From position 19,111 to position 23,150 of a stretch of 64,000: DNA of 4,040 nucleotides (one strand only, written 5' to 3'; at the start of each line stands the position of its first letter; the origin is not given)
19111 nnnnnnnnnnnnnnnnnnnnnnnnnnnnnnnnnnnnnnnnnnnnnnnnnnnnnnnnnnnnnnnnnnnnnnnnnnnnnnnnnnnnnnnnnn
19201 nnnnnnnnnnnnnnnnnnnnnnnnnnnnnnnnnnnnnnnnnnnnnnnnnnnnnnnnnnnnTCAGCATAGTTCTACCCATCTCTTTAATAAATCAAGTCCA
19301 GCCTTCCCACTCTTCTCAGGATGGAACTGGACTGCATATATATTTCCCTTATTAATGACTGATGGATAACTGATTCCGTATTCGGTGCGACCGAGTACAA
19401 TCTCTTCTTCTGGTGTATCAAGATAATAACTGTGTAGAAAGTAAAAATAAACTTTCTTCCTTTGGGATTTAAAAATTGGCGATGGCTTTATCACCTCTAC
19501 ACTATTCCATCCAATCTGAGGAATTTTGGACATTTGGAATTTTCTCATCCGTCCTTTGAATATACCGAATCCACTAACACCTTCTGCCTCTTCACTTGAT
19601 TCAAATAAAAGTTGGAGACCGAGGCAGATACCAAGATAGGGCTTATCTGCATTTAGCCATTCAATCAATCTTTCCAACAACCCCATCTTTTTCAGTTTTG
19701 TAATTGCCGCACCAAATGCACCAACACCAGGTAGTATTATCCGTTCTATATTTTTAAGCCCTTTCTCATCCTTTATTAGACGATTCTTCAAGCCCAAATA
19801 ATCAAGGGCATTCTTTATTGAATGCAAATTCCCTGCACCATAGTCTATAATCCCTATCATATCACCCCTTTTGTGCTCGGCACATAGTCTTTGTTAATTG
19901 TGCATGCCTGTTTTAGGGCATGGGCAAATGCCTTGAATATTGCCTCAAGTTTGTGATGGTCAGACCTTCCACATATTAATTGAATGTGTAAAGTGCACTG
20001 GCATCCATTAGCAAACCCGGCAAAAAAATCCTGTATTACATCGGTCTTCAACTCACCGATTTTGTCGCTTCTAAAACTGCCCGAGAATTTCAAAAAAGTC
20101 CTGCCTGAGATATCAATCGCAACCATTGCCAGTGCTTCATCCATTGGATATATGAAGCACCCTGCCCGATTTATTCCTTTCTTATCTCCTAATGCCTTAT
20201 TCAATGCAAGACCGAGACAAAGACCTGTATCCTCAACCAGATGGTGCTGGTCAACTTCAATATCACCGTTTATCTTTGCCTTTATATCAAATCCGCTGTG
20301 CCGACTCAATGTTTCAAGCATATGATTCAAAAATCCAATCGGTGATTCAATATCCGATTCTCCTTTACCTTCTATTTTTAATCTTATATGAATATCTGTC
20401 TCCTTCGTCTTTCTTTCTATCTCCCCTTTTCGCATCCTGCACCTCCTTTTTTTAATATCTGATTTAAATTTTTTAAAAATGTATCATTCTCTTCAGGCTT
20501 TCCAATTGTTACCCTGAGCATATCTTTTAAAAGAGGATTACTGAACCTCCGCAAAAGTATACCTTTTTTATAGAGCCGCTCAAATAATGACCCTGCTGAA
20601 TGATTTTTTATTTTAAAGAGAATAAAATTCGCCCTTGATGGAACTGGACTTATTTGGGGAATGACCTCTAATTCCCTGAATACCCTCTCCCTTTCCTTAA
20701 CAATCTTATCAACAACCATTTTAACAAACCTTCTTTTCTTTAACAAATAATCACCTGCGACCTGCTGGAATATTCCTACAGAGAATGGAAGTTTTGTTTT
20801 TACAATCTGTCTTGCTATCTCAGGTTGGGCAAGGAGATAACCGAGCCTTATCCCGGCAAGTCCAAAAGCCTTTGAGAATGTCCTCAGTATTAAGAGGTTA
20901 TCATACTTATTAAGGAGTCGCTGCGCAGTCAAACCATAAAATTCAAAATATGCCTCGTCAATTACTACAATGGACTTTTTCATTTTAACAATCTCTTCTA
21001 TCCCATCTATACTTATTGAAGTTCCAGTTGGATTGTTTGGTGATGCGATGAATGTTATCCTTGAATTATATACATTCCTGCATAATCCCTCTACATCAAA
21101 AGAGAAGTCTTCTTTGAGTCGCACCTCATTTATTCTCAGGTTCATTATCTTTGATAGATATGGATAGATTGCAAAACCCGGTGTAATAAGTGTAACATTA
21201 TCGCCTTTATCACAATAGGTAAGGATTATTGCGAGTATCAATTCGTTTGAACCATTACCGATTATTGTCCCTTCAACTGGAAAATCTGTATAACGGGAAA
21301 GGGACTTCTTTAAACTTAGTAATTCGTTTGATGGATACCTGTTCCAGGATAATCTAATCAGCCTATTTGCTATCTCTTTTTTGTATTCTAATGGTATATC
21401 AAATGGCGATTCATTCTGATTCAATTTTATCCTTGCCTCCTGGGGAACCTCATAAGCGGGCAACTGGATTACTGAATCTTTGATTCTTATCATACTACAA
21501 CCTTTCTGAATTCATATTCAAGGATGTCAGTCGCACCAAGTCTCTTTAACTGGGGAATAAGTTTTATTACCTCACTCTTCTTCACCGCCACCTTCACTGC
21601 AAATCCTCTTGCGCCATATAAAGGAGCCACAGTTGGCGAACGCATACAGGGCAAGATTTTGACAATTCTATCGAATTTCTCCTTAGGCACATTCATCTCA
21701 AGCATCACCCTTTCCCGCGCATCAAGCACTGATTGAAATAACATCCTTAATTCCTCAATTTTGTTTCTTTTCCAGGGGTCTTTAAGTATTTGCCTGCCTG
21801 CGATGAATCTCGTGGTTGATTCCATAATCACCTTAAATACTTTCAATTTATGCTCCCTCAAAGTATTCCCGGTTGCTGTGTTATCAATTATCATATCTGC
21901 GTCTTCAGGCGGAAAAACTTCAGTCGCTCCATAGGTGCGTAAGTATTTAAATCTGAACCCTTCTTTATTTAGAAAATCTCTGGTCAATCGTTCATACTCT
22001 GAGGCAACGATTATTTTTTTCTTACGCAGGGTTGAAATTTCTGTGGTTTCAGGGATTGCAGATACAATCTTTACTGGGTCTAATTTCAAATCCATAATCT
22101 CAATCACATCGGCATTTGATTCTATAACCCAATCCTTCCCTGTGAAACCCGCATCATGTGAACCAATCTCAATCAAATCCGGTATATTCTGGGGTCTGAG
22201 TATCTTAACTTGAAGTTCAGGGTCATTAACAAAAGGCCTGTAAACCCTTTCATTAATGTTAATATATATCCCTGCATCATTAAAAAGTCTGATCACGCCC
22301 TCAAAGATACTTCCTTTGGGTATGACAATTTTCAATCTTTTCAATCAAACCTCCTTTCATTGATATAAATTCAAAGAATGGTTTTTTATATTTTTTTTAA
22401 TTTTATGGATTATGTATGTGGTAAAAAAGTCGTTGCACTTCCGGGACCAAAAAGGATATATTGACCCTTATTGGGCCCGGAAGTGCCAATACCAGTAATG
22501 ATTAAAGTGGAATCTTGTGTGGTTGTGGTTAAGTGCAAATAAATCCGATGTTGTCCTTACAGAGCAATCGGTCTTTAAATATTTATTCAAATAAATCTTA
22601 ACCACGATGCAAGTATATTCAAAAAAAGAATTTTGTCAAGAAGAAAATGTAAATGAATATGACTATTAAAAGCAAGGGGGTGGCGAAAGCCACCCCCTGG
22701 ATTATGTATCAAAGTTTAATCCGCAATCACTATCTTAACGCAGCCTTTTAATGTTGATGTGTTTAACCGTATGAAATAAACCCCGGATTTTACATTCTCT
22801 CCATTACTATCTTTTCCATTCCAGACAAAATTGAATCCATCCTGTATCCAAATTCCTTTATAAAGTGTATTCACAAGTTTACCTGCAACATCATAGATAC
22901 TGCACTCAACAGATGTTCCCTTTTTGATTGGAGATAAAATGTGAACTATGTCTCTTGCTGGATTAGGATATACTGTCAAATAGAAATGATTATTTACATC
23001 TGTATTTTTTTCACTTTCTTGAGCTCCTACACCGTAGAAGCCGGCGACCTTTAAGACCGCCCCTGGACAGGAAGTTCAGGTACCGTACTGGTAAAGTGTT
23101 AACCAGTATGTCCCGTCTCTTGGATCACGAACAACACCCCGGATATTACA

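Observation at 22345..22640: Leader of the his-trp-aro supraoperon: consensus promoter, intrinsic-terminator attenuator, and a candidate leader peptide rich in His, Phe, Tyr and Trp codons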

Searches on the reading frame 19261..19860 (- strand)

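Call 6: search_protein_families(library=ncbifam, proteins=[window:19261-19860:-], max_evalue=0.00001)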
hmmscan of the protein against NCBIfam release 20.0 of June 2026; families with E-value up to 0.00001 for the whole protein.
window:19261-19860:- (199 aa): 7 families
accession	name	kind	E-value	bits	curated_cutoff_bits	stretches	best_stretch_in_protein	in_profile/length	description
TIGR01855.1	IMP_synth_hisH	equivalog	2.2e-68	230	105.4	1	2-197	1-197/198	imidazole glycerol phosphate synthase subunit HisH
NF010608.0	PRK14004.1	equivalog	2e-44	151.8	216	1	1-198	1-209/210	imidazole glycerol phosphate synthase subunit HisH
NF001975.0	PRK00758.1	equivalog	1.4e-14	54.1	198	1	1-199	3-182/185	GMP synthase subunit A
TIGR00888.1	guaA_Nterm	equivalog_domain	6.4e-12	45.2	172.15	1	3-199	2-185/188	glutamine-hydrolyzing GMP synthase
TIGR03800.1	PLP_synth_Pdx2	equivalog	5.4e-09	36.2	105.55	1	2-88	2-86/184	pyridoxal 5'-phosphate synthase glutaminase subunit PdxT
NF005072.0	PRK06490.1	equivalog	2e-07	30.2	339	1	65-196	81-196/251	glutamine amidotransferase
NF001989.1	PRK00784.1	equivalog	7.3e-07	28.2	273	1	24-97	273-346/480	cobyric acid synthase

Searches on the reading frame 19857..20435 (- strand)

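Call 6: search_protein_families(library=ncbifam, proteins=[window:19857-20435:-], max_evalue=0.00001)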
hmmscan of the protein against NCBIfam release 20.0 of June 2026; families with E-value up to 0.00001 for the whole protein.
window:19857-20435:- (192 aa): 13 families
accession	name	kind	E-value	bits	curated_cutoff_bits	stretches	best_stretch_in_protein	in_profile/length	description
NF002111.0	PRK00951.2-1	equivalog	6.6e-79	264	231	1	1-192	3-194/194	imidazoleglycerol-phosphate dehydratase HisB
NF003937.0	PRK05446.1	equivalog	1.1e-70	238.5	443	1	2-192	167-355/355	bifunctional histidinol-phosphatase/imidazoleglycerol-phosphate dehydratase HisB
NF002109.0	PRK00951.1-5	equivalog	7.6e-69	231.4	278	1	1-191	2-195/196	imidazoleglycerol-phosphate dehydratase HisB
NF002107.0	PRK00951.1-2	equivalog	2e-67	226.6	267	1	1-192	1-194/194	imidazoleglycerol-phosphate dehydratase HisB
NF002116.0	PRK00951.2-6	equivalog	1.6e-66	224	269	1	2-192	4-197/197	imidazoleglycerol-phosphate dehydratase HisB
NF002115.0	PRK00951.2-5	equivalog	2.2e-66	223.4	289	1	1-191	2-194/195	imidazoleglycerol-phosphate dehydratase HisB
NF002114.0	PRK00951.2-4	equivalog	1.7e-65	220.2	189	1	5-192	3-190/190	imidazoleglycerol-phosphate dehydratase HisB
NF002112.0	PRK00951.2-2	equivalog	4.6e-63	212.5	315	1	1-192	1-194/194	imidazoleglycerol-phosphate dehydratase HisB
NF002108.0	PRK00951.1-3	equivalog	8.6e-63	211.7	328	1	1-192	9-203/205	imidazoleglycerol-phosphate dehydratase HisB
NF002106.0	PRK00951.1-1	equivalog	1.2e-60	204.6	283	1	1-191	3-196/197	imidazoleglycerol-phosphate dehydratase HisB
NF002110.2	PRK00951.1-6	equivalog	4.5e-57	193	266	1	2-191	1-198/199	imidazoleglycerol-phosphate dehydratase HisB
NF002113.0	PRK00951.2-3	equivalog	1.4e-53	181.6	288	1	1-192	1-190/190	imidazoleglycerol-phosphate dehydratase HisB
NF010121.0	PRK13598.1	equivalog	4e-52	176.8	295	1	2-192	3-193/193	imidazoleglycerol-phosphate dehydratase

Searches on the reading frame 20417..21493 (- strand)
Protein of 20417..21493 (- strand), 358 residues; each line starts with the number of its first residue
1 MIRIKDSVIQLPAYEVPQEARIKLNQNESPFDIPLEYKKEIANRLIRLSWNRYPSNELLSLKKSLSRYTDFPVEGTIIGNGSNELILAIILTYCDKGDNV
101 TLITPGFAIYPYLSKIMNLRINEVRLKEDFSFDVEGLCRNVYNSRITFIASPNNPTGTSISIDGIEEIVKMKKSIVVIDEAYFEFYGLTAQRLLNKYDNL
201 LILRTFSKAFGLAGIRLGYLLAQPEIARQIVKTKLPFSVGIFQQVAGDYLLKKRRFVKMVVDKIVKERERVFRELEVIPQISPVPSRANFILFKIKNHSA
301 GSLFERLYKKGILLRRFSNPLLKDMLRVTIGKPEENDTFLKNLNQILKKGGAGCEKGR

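Call 6: search_protein_families(library=ncbifam, proteins=[window:20417-21493:-], max_evalue=0.00001)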
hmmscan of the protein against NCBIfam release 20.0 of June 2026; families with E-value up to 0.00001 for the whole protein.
window:20417-21493:- (358 aa): 57 families (the best 25 are shown)
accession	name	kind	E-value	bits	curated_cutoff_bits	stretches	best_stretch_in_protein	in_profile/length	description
TIGR01141.1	hisC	equivalog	7.7e-93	311.1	276.55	1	13-346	14-349/349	histidinol-phosphate transaminase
NF002877.0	PRK03317.1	equivalog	1.7e-67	227.8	409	1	5-349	16-369/374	histidinol-phosphate transaminase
NF002878.0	PRK03321.1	subfamily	6.7e-65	219.1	374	1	3-348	4-350/352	histidinol-phosphate transaminase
NF002726.0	PRK02610.1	equivalog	6.7e-64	216.1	391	1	23-349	32-371/374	histidinol-phosphate transaminase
NF003496.0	PRK05166.1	equivalog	1.2e-56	192.1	540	1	22-348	39-371/373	histidinol-phosphate transaminase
TIGR01140.1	L_thr_O3P_dcar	equivalog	3.2e-56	190.8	290.55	1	13-343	11-330/331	threonine-phosphate decarboxylase CobD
NF006580.0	PRK09105.1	subfamily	4.5e-44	150.8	444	1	18-348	45-372/375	pyridoxal phosphate-dependent aminotransferase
NF006014.0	PRK08153.1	equivalog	7.6e-37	127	510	1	24-349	38-366/370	pyridoxal phosphate-dependent aminotransferase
NF051461.1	pyoverd_PtaA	equivalog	1.8e-32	112.5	500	1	17-342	32-355/359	pyoverdine biosynthesis transaminase PtaA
NF041364.1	GntC_guanitoxin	equivalog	9e-31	107.1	415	1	59-314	40-321/356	guanitoxin biosynthesis PLP-dependent (S)-gamma-hydroxy-L-arginine cyclodehydratase GntC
NF006225.0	PRK08354.1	equivalog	7.6e-30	104.4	288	1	62-346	52-315/318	putative aminotransferase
NF005915.1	PRK07908.1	equivalog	3.2e-25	89.2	360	1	50-343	41-331/332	Rv2231c family histidinol phosphate aminotransferase CobC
NF004870.0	PRK06225.1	equivalog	2.2e-22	79.4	351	1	22-347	31-374/380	pyridoxal phosphate-dependent aminotransferase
NF005021.0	PRK06425.1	equivalog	2.5e-21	76.1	353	1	52-348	36-332/335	histidinol-phosphate aminotransferase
NF006229.0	PRK08361.1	equivalog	9.7e-21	74.2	624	1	21-297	35-332/391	aspartate aminotransferase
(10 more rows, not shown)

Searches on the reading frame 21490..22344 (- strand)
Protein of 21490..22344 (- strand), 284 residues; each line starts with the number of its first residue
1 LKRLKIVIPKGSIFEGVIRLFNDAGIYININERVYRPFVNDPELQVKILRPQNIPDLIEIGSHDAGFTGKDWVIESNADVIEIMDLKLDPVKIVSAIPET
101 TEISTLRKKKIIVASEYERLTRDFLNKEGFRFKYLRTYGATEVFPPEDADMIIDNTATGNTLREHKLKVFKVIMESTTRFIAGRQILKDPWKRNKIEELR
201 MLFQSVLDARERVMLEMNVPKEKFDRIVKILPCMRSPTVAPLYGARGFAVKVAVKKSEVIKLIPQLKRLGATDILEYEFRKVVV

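Call 6: search_protein_families(library=ncbifam, proteins=[window:21490-22344:-], max_evalue=0.00001)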
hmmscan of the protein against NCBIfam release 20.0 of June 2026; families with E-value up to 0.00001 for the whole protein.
window:21490-22344:- (284 aa): 2 families
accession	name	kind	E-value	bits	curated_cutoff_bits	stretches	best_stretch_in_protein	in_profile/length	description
TIGR00070.1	hisG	equivalog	6.8e-44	150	75.75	1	4-182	1-183/183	ATP phosphoribosyltransferase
TIGR03455.1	HisG_C-term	equivalog_domain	2e-28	98.5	40.05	1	187-283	5-100/100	ATP phosphoribosyltransferase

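Call 11: find_related_loci(query=window:21490-22344:-, collection=genome_contigs, flank=3000)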
Query window:21490-22344:- (284 aa) in genome_contigs; peptide patterns used: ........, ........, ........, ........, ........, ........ (x = any residue, [..] = any of these).
265 stretches matched a pattern; 165 encode a relative of the query (tblastn E <= 1e-3); the best 80 are kept; 80 distinct loci.
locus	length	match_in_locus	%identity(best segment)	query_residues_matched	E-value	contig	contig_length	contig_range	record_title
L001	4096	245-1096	89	1-284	8e-176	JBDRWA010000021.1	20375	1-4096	MAG: candidate division WOR-3 bacterium isolate JZ-2_201709_bins_162 JZ-2_201709_bins_162_scaffold_21, whole genome shot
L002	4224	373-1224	86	1-284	5e-170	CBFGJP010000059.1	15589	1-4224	MAG: candidate division WOR-3 bacterium isolate QZM1.Bin.155.optimized.1 genome assembly, contig: NODE_59_length_15589_c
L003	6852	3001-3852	84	1-284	4e-165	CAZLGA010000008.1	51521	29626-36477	MAG TPA_asm: uncultured bacterium isolate binchicken_co40_5 genome assembly, contig: NODE_547_length_51521_cov_16.696013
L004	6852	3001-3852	82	1-284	5e-163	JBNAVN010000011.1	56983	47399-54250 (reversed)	MAG: bacterium isolate Kamch4342-D-MF-039 bin23.fa-11, whole genome shotgun sequence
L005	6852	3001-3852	80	1-284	4e-161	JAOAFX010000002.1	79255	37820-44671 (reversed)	MAG: candidate division WOR-3 bacterium isolate SKW300 NODE_2_length_79255_cov_4.637096, whole genome shotgun sequence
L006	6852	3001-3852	81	1-284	2e-157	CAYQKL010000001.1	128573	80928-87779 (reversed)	MAG TPA_asm: uncultured bacterium isolate binchicken_co274_33 genome assembly, contig: NODE_280_length_128573_cov_11.920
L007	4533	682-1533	77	1-284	4e-148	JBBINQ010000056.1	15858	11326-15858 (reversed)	MAG: candidate division WOR-3 bacterium isolate SLS170214_bin_26 NODE_3957_length_15858_cov_14.831108, whole genome shot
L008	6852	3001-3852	76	1-284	5e-146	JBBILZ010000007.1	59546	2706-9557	MAG: candidate division WOR-3 bacterium isolate SIF170217_bin_220 NODE_362_length_59546_cov_3.11064, whole genome shotgu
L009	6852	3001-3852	68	1-284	5e-137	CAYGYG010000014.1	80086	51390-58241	MAG TPA_asm: uncultured bacterium isolate ERP119294_co1_15 genome assembly, contig: NODE_285_length_80086_cov_29.267521,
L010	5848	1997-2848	68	1-284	1e-136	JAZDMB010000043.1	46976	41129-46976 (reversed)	MAG: Planctomycetota bacterium isolate MEGAHIT-group-0.630 k141_13388450, whole genome shotgun sequence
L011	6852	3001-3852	65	1-284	2e-132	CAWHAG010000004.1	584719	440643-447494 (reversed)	MAG: Ignavibacteriota bacterium isolate MFD04408.bin.1.36 genome assembly, contig: contig_85649, whole genome shotgun se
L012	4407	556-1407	67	1-284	3e-132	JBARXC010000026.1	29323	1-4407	MAG: bacterium isolate MFD12922_ilm_asm_bin33 k127_162044, whole genome shotgun sequence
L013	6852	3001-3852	66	1-284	7e-131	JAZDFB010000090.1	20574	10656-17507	MAG: Planctomycetota bacterium isolate MEGAHIT-group-0.182 k141_4798360, whole genome shotgun sequence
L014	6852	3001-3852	66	1-284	3e-128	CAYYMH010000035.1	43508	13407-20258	MAG TPA_asm: uncultured Cytophagia bacterium isolate SRP141376_co3_458 genome assembly, contig: NODE_2142_length_43508_c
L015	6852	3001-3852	64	1-284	1e-126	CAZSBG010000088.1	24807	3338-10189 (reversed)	MAG TPA_asm: uncultured Cytophagia bacterium isolate SRP141376_co4_290 genome assembly, contig: NODE_3616_length_24807_c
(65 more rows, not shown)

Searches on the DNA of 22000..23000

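Call 3: search_rna_families(source=window, start=22000, end=23000, threshold=evalue, max_evalue=10, show_alignments=3)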
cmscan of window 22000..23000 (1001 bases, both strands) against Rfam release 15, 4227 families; matches with E-value up to 10: 13.
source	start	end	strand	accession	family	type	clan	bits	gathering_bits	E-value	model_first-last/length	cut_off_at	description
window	22507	22703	+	RF04184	BTnc060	Gene; sRNA;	-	25.6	228.9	0.13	1-213/213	no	Bacteroides sRNA BTnc060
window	22670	22749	-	RF02434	SpF39_sRNA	Gene; sRNA;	-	21.8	60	5.6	1-109/109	no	Streptococcus sRNA SpF39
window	22582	22704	+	RF00166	PrrB_RsmZ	Gene; sRNA;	CL00106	20.3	44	0.028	1-133/133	no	PrrB/RsmZ RNA family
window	22675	22736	-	RF00630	P26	Gene;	-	20.3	36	0.15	1-66/66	no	Pseudomonas sRNA P26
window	22641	22707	+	RF02029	sraA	Gene; sRNA;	-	19.6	56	3.5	1-95/95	no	sraA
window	22559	22636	+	RF00876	mir-684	Gene; miRNA;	-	18.2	100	1.5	1-86/86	no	mir-684 microRNA precursor family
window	22435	22486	-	RF04249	mir-310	Gene; miRNA;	CL00137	18.1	48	1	1-74/74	no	mir-310 microRNA precursor family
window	22642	22753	+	RF00444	PrrF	Gene; sRNA;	-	17.4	90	3.7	1-150/150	no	PrrF RNA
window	22490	22524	+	RF01179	snoU83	Gene; snRNA; snoRNA; CD-box;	-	17.4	50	7.8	1-84/84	no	Small nucleolar RNA U83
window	22051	22072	-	RF01114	TMV_UPD-PK1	Cis-reg;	-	15.8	33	6.3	1-22/22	no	Pseudoknot of upstream pseudoknot domain (UPD) of the 3'UTR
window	22335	22492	-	RF00125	IS128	Gene; sRNA;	-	13.7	80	5.5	1-209/209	no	IS128 RNA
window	22440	22481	-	RF04156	MIR2670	Gene; miRNA;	-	12.6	117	9.4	1-200/200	no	MIR2670 microRNA precursor family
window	22701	22803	-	RF01234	SNORA47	Gene; snRNA; snoRNA; HACA-box;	-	12.5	45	9.4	1-138/138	no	Small nucleolar RNA SNORA47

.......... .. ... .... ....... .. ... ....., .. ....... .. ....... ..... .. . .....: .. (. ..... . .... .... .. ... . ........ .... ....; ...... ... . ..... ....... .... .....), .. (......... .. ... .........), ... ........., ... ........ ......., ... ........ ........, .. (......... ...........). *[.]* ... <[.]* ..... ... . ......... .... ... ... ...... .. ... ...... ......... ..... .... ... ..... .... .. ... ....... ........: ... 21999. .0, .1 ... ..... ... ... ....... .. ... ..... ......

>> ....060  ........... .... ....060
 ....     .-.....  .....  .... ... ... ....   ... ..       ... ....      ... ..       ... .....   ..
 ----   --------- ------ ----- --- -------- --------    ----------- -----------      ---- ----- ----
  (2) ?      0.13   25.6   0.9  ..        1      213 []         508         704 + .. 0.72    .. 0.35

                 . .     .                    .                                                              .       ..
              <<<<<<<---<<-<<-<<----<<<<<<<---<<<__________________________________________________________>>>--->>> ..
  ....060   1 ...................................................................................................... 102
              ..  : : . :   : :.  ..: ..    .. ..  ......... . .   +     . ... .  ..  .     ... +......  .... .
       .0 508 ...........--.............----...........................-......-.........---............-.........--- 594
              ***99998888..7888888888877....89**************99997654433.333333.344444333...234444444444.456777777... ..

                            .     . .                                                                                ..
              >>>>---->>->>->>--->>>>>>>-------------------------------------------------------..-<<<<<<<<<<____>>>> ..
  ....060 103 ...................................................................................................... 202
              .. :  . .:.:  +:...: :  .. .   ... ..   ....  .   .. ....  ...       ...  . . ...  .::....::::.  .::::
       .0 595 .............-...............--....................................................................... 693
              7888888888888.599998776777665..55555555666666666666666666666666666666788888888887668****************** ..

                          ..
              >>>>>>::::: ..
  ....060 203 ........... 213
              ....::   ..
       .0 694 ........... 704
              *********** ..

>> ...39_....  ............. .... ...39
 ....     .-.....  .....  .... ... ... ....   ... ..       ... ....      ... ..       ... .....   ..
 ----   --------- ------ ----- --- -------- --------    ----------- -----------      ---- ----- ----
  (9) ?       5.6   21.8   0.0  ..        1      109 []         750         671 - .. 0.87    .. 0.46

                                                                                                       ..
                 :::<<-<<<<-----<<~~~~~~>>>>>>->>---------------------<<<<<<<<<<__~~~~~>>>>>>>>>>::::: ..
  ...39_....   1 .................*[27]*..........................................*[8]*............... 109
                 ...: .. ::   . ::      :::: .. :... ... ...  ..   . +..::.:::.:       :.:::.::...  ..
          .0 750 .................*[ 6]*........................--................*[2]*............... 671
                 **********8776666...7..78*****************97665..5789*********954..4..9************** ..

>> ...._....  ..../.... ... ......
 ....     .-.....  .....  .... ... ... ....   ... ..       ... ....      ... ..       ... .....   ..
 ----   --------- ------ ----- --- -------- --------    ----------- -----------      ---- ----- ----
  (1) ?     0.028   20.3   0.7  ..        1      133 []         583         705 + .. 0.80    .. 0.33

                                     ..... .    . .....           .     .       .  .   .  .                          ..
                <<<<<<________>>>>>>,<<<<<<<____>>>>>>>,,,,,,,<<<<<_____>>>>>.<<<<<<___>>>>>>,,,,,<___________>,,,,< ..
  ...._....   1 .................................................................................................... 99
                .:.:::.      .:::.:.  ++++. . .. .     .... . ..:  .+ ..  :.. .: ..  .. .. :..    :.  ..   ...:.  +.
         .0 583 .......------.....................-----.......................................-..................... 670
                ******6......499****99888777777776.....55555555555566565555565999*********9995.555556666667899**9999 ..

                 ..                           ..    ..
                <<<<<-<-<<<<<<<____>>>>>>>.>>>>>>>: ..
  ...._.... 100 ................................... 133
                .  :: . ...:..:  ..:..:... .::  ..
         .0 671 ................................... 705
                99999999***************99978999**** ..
